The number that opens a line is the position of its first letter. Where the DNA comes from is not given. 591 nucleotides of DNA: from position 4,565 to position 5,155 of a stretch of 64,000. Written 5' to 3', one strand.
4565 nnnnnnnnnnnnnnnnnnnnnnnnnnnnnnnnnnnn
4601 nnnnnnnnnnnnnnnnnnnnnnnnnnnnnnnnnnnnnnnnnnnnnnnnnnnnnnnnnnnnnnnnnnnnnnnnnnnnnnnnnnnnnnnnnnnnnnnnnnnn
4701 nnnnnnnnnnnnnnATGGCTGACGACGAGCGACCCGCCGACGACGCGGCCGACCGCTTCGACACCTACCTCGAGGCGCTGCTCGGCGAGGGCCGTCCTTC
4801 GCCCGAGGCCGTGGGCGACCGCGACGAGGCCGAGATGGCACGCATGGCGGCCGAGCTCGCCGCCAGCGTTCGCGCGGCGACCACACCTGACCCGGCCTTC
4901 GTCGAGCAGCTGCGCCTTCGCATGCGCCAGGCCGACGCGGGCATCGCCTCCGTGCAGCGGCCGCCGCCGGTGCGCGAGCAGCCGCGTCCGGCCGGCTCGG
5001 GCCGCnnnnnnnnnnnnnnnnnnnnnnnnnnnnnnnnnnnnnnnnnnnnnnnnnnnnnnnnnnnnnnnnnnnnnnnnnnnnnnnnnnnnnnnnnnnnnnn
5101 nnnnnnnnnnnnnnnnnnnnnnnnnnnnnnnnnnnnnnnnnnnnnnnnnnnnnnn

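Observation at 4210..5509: ECF sigma factor translationally coupled to an anti-sigma-like protein with a C-terminal periplasmic Rieske [2Fe-2S] domain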

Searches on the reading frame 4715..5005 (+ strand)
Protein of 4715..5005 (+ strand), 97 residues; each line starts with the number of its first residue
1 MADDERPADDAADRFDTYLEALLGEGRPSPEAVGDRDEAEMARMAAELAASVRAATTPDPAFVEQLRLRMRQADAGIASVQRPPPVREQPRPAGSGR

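Call 46: search_solved_structures(query=A3, max_evalue=10, show_alignments=5)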
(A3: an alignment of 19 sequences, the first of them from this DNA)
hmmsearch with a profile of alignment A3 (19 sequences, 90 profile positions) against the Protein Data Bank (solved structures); distinct sequences matched with E-value up to 10: 5.
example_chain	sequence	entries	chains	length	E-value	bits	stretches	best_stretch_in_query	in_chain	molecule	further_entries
5d18_A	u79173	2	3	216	0.62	13.6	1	8-77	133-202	TetR family transcriptional regulator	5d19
6a4l_A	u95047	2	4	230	0.7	13.4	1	8-77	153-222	TetR family transcriptional regulator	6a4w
9rgw_A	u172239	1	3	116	1.7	12.2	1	32-81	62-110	sc-apCC3-CW2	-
9rgv_A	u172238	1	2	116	6.4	10.4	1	33-81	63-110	sc-apCC3-CW1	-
9rgy_A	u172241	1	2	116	8.1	10.1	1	33-82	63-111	sc-apCC3-CW-0NTT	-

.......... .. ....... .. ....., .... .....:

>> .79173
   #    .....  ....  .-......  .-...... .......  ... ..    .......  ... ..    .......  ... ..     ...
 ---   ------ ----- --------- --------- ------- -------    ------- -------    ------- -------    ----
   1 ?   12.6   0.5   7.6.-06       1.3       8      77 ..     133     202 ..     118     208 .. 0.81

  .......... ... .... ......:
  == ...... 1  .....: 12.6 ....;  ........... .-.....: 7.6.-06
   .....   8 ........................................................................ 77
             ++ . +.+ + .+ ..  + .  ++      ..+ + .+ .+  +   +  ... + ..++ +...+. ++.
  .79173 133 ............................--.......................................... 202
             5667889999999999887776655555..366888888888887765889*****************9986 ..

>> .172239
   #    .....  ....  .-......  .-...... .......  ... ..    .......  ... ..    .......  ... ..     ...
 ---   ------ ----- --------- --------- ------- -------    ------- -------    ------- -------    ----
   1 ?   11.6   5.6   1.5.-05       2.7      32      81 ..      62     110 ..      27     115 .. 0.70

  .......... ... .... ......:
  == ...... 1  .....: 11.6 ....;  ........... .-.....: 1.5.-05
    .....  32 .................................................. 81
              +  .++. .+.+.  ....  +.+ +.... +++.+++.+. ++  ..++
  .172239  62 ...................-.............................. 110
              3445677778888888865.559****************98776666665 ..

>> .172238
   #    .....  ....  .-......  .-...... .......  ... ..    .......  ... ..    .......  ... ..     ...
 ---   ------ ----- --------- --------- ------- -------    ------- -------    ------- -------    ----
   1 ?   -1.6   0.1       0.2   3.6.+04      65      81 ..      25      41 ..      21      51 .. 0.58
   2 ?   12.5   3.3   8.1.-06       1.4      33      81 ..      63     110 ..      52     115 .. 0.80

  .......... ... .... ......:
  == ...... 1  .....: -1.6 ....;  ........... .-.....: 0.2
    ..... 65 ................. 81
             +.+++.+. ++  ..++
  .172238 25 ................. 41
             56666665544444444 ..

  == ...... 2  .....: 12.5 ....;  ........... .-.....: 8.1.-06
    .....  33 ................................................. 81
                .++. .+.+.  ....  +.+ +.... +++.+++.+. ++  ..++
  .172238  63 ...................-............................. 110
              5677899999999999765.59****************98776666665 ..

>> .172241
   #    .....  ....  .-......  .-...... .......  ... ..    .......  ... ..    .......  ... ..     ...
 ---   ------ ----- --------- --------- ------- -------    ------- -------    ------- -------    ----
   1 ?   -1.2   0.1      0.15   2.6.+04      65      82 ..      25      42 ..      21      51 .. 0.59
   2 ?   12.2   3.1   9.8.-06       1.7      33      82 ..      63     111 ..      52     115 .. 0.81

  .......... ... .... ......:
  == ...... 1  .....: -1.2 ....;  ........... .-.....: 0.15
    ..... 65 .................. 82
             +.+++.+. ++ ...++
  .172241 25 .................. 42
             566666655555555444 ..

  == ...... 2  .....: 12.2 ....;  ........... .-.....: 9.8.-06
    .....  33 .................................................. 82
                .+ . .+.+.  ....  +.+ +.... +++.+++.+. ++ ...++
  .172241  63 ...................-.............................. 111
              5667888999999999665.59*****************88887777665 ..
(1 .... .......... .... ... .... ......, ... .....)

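Call 47: search_protein_families(library=pfam, alignment_id=A3, max_evalue=10)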
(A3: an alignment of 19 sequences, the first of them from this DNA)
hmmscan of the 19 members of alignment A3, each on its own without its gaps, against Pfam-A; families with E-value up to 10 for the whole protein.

A. member 1, seq(90 aa): 1 family
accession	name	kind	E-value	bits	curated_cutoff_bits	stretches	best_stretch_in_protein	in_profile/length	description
PF06996.16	T6SS_TssG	-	0.041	13.6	24.6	1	10-55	131-175/304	Type VI secretion, TssG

B. families by the number of members that match (of 19 scanned): 16 families
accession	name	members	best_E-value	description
PF18604.6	PreAtp-grasp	2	0.042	Pre ATP-grasp domain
PF17940.6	TetR_C_31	1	0.004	Tetracyclin repressor-like, C-terminal domain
PF24729.2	Acb2_Tad1_hairpin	1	0.0051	Acb2/Tad1, hairpin domain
PF23675.1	YciZ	1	0.011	YciZ-like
PF17853.6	GGDEF_2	1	0.018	GGDEF-like domain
PF01040.23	UbiA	1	0.023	UbiA prenyltransferase family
PF06996.16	T6SS_TssG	1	0.041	Type VI secretion, TssG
PF24513.1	DUF7593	1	0.054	Domain of unknown function (DUF7593)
PF24881.1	DUF7739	1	0.07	Domain of unknown function (DUF7739)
PF04051.21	TRAPP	1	0.071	Transport protein particle (TRAPP) component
PF03259.23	Robl_LC7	1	0.073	Roadblock/LC7 domain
PF22879.1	AIPR_N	1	0.11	Abortive infection phage resistance protein N-terminal domain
PF20859.2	RHA1_ro05818_N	1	0.2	Hypothetical protein RHA1_ro05818, N-terminal helical domain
PF21547.3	TTI1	1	0.2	TELO2-interacting protein 1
PF21835.1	YIEGIA_cap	1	0.36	Capping complex subunit for YIEGIA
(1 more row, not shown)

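Call 83: predict_structure(alignment_id=A4)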
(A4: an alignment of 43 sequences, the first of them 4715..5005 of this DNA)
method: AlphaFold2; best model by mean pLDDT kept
length: 97 residues; sequences in the alignment: 43
mean_pLDDT: 75.8   pTM: 0.44
mean pLDDT of the five models: 75.8, 75.4, 74.5, 71.9, 68.3
residues with pLDDT >= 90: 9; 70-90: 57; 50-70: 27; < 50: 4
segments of 3 or more residues with pLDDT < 50: none
pLDDT, mean of each block of 10 residues (from residue 1): 59 84 81 84 86 76 91 77 61 54
secondary structure, 60 per line:
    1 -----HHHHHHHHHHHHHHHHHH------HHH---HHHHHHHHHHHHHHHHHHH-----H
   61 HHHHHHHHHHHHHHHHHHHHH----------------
elements in order: H6-23 H36-54 H60-81

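Call 86: fold_search(model_id=the predicted structure, library=pdb)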
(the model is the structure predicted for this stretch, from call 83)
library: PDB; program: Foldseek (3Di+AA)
matches with E <= 10: 35; with E <= 0.001: 0
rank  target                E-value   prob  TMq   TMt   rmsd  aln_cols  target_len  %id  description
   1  2l7i_MODEL_1_A        2.3e+00  0.20  0.30  0.45   5.4        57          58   23  The solution structure of the HAMP domain of the hypothetical transmembrane receptor Af1503 (A291F variant) (released 2011-01-19)
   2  7c7e                  3.4e+00  0.07  0.22  0.15  14.1        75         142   17  Crystal structure of C terminal domain of Escherichia coli DgoR (released 2021-01-20)
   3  8fck_A                3.6e+00  0.11  0.26  0.12   9.7        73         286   18  Structure of the vertebrate augmin complex (released 2023-04-19)
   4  6dmx_D                3.9e+00  0.10  0.26  0.31  13.7        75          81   13  HBZ56 in complex with KIX and c-Myb (released 2018-09-19)
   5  9pyl_A                4.4e+00  0.07  0.21  0.17  10.9        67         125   22  Crystal structure of Zn(II)-bound ZETA_2 (released 2025-10-29)
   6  2y0q_B                4.7e+00  0.09  0.26  0.41   5.6        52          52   17  The mechanisms of HAMP-mediated signaling in transmembrane receptors - the A291C mutant (released 2011-03-30)
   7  5sva_U                4.7e+00  0.06  0.24  0.15  12.6        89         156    9  Mediator-RNA Polymerase II Pre-Initiation Complex (released 2016-09-28)
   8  6jo5_G                5.0e+00  0.08  0.24  0.33  11.1        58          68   14  Structure of the green algal photosystem I supercomplex with light-harvesting complex I (released 2019-06-19)
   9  3zrv_B                5.4e+00  0.08  0.27  0.25   8.8        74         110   18  The high resolution structure of a dimeric Hamp-Dhp fusion displays asymmetry - A291F mutant (released 2011-07-06)
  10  7eu7_B                5.8e+00  0.12  0.34  0.05   6.2        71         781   13  Structure of the human GluN1-GluN2A NMDA receptor in complex with S-ketamine, glycine and glutamate (released 2021-08-04)
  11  5svh_A                5.8e+00  0.08  0.27  0.30  13.6        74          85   14  Crystal structure of the KIX domain of CBP in complex with a MLL/c-Myb chimera (released 2018-05-09)
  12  1yke_A                5.8e+00  0.06  0.24  0.23  12.6        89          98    9  Structure of the mediator MED7/MED21 subcomplex (released 2005-02-22)
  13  8vuh_D                6.1e+00  0.16  0.38  0.06   5.2        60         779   13  Human GluN1-2A IgG 003-102 splayed conformation (released 2024-09-11)
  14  3l34_F                7.0e+00  0.04  0.26  0.21  13.6       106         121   16  The crystal structure of a two-component sensor domain (2nd form) from Pseudomonas aeruginosa PA01 (released 2010-01-12)
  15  4lle_A                7.0e+00  0.03  0.23  0.19  14.1       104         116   19  The crystal structure of R60L mutant of the histidine kinase (KinB) sensor domain from Pseudomonas aeruginosa PA01 (released 2013-08-07)
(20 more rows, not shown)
